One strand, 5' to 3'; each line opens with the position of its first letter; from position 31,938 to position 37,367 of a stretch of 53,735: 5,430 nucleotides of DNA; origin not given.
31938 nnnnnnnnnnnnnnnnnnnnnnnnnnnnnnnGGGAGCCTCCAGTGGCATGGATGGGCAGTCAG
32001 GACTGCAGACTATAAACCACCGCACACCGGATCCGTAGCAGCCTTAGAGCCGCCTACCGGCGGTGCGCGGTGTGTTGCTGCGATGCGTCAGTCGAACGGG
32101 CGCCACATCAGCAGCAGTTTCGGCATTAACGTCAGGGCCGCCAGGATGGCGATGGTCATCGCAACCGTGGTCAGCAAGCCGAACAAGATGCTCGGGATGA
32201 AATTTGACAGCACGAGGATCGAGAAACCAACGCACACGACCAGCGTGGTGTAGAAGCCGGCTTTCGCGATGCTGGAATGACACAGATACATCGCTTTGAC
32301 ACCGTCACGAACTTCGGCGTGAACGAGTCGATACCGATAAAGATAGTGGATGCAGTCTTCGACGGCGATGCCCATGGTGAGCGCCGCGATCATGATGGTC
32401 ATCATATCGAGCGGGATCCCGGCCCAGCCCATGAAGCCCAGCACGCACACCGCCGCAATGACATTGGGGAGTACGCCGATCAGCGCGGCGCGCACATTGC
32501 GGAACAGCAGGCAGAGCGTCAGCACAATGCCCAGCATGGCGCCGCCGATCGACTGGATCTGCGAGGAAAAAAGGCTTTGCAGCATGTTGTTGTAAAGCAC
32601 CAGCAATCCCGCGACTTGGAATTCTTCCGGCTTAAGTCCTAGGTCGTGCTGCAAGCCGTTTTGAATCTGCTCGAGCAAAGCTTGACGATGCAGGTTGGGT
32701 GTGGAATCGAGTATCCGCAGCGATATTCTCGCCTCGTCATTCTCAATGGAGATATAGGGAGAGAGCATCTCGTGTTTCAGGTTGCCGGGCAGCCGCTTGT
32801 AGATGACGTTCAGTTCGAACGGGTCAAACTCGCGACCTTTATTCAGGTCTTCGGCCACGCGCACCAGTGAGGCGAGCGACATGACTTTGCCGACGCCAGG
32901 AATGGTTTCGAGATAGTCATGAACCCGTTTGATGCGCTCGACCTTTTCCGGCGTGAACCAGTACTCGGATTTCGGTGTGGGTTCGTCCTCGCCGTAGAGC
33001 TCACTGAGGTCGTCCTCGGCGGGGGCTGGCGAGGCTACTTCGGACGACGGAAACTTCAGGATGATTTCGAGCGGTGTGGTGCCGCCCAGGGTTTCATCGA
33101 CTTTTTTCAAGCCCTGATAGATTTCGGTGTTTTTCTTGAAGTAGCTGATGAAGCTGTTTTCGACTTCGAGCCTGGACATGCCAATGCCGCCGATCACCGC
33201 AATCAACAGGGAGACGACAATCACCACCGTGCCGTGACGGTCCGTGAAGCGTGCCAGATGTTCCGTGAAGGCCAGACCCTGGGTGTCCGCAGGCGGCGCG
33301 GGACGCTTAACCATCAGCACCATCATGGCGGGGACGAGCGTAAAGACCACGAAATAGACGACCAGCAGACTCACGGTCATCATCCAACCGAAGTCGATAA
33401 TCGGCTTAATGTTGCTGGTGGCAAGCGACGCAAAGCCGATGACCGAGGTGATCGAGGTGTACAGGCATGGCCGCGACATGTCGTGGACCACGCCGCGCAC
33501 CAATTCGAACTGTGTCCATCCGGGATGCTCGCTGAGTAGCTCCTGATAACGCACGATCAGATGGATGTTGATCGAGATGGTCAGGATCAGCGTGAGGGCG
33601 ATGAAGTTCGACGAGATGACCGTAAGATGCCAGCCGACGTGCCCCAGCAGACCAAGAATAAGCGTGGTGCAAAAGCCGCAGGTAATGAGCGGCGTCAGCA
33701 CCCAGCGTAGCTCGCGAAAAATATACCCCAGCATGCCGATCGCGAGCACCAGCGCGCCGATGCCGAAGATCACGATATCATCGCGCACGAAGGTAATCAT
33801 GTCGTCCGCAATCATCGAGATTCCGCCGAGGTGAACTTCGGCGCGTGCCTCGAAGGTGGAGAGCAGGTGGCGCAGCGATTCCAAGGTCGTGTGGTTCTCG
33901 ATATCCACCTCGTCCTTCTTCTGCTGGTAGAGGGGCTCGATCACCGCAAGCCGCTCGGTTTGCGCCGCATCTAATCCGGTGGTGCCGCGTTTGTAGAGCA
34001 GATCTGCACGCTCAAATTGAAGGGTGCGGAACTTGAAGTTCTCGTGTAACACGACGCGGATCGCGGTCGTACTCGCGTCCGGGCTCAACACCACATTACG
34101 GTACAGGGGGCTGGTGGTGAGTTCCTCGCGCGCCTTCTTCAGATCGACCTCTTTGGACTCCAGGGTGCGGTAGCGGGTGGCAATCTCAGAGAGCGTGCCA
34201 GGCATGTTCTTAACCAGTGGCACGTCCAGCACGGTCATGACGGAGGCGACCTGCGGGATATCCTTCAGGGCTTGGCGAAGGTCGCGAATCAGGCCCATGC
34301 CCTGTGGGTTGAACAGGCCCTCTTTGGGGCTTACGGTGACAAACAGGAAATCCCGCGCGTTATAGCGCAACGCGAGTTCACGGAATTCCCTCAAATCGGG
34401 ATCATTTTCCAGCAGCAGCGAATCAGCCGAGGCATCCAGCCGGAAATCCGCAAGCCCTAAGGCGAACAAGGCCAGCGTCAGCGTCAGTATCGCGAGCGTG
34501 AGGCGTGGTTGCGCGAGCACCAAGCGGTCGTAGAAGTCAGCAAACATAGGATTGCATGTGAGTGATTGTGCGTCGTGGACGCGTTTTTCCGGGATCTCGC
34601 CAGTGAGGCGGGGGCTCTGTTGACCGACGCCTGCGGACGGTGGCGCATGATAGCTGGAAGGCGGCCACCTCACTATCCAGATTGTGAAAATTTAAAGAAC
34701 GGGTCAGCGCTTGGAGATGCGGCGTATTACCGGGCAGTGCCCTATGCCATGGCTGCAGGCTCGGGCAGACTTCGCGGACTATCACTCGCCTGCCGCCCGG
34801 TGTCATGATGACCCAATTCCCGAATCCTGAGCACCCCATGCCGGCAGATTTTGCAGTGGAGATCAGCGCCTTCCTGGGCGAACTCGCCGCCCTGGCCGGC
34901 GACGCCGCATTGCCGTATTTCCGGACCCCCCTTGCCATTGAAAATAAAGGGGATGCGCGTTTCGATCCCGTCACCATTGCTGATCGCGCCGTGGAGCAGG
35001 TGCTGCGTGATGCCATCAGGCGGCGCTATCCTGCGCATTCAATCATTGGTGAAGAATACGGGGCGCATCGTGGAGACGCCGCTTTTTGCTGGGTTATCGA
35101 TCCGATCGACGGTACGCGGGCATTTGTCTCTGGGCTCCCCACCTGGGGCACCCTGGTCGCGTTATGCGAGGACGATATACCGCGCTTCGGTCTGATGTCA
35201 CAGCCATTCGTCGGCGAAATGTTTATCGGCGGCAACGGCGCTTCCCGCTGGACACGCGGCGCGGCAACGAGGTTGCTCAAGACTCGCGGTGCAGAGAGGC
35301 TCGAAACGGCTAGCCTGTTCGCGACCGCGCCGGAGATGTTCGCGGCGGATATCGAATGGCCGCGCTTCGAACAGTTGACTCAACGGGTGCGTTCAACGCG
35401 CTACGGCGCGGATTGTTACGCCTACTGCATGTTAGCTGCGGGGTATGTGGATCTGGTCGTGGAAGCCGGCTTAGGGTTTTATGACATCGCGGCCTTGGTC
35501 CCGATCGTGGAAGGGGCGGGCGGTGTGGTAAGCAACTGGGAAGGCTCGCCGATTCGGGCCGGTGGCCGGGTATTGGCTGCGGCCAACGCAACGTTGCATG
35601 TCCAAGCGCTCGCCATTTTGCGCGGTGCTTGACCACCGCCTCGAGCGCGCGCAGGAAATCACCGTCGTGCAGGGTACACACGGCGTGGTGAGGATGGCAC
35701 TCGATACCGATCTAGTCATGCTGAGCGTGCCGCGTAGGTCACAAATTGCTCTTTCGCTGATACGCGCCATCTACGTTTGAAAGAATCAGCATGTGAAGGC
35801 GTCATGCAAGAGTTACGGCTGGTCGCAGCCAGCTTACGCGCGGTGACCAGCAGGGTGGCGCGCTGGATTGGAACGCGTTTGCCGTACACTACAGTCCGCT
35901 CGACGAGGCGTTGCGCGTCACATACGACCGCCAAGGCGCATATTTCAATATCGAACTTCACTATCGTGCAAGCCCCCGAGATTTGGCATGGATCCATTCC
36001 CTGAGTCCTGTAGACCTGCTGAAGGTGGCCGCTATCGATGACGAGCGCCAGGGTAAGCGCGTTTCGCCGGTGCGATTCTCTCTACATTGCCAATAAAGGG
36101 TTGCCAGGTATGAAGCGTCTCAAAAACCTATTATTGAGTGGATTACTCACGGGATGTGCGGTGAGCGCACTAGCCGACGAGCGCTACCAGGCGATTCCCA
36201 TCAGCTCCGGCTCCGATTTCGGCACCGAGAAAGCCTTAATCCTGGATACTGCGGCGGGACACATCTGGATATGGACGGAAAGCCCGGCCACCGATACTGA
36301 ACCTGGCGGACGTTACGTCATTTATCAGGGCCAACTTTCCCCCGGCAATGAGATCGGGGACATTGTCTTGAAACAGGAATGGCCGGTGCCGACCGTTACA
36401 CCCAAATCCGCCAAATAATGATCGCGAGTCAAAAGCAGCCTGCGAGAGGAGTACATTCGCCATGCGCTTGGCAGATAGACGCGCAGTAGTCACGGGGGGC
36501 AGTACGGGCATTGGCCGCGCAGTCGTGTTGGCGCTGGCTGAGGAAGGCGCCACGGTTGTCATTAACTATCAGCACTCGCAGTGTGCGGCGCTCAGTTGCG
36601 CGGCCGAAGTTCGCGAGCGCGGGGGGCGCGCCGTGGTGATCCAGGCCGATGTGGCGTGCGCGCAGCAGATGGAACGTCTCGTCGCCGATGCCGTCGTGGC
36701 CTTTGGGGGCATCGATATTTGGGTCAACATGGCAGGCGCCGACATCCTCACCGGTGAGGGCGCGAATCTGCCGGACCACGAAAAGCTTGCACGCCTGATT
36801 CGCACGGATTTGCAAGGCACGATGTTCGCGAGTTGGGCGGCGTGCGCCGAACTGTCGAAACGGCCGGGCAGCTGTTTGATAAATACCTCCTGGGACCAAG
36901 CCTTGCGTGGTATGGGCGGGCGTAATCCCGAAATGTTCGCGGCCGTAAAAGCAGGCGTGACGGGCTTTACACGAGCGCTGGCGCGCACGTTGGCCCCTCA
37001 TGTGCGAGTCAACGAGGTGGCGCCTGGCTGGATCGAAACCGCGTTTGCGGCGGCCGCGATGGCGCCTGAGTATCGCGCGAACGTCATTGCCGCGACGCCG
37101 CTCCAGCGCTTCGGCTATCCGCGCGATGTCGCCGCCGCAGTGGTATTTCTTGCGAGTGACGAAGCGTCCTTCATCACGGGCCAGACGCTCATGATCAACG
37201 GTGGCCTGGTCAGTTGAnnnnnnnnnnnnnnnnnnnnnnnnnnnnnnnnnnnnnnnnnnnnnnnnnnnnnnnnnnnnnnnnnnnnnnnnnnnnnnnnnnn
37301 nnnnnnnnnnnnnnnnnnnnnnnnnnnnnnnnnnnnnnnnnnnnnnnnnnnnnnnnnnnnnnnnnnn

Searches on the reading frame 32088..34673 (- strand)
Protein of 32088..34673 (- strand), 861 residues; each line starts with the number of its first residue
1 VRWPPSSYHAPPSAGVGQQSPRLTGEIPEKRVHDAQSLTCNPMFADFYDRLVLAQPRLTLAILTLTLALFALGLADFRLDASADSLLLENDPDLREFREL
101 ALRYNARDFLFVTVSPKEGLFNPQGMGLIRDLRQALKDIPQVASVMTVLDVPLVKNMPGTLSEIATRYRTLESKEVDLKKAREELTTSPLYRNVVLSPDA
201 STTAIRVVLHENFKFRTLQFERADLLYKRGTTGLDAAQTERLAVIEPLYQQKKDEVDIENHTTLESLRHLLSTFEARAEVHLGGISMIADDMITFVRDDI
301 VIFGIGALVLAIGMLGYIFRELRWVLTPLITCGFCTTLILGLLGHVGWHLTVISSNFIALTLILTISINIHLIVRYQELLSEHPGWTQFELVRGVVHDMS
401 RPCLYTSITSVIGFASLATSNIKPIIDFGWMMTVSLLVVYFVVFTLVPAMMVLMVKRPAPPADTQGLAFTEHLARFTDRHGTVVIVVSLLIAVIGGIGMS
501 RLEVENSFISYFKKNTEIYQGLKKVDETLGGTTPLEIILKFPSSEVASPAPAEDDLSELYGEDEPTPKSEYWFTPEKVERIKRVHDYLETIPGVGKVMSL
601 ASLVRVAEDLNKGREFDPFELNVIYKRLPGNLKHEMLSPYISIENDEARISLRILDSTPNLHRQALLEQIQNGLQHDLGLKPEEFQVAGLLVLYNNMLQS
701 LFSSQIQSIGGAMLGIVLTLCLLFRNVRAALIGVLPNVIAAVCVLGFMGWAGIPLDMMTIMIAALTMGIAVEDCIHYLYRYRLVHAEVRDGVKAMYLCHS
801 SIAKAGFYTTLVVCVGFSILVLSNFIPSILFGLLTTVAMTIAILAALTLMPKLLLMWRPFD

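Call 3: search_protein_families(library=pfam, proteins=[window:32088-34673:-], max_evalue=0.001)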
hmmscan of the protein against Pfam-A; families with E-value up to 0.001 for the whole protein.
window:32088-34673:- (861 aa): 1 family
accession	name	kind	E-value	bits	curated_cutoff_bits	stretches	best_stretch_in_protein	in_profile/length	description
PF03176.21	MMPL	-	5.3e-21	75.3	20.5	2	268-460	111-310/333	MMPL family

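Call 4: search_protein_families(library=ncbifam, proteins=[window:32088-34673:-], max_evalue=0.001)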
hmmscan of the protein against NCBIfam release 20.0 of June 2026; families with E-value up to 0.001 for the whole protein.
window:32088-34673:- (861 aa): 7 families
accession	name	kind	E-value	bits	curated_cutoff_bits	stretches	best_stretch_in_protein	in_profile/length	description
TIGR00921.1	2A067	subfamily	3.2e-43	147.8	351.9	2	575-855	456-732/733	hydrophobe/amphiphile efflux-3 (HAE3) family transporter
TIGR03480.1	HpnN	hypoth_equivalog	1.4e-31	109.3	751.85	2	275-523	246-490/862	hopanoid biosynthesis associated RND transporter like protein HpnN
TIGR00833.1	actII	subfamily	1.2e-20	73.5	874.7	2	279-540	154-422/910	MMPL family RND transporter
NF052374.1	HopndTporHpnN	equivalog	6.6e-19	67.5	1100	1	274-497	248-467/858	hopanoid transporter HpnN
NF045600.2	BstA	equivalog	1.2e-06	26.8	1400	1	279-514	266-503/903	sterol transporter cytoplasmic membrane protein BstA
NF009583.0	PRK13024.1-3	subfamily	4.7e-06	24.9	721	1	274-460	549-740/755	protein translocase subunit SecDF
TIGR00916.1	2A0604s01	subfamily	0.00054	19.6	148.6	0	303-442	93-229/231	SecD/SecF family protein translocase subunit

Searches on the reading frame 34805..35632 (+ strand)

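Call 3: search_protein_families(library=pfam, proteins=[window:34805-35632:+], max_evalue=0.001)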
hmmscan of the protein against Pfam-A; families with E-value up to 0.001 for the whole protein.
window:34805-35632:+ (275 aa): 1 family
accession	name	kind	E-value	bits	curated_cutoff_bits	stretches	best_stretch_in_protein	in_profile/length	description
PF00459.30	Inositol_P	-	1.3e-50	172.8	27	1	20-268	5-262/271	Inositol monophosphatase family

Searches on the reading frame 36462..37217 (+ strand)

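Call 29: search_protein_families(library=pfam, proteins=[window:36462-37217:+])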
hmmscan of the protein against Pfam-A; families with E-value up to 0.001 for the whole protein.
window:36462-37217:+ (251 aa): 4 families
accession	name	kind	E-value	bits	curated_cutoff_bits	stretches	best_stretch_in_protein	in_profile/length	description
PF13561.12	adh_short_C2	-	2e-51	175.3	27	1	15-249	6-235/236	Enoyl-(Acyl carrier protein) reductase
PF00106.31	adh_short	-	2.2e-37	128.9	26.6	1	8-198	3-189/195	short chain dehydrogenase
PF08659.16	KR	-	2.1e-07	31.5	22.6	1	9-92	4-90/180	KR domain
PF01370.27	Epimerase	-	0.00011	22.1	20.9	0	9-83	2-73/240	NAD dependent epimerase/dehydratase family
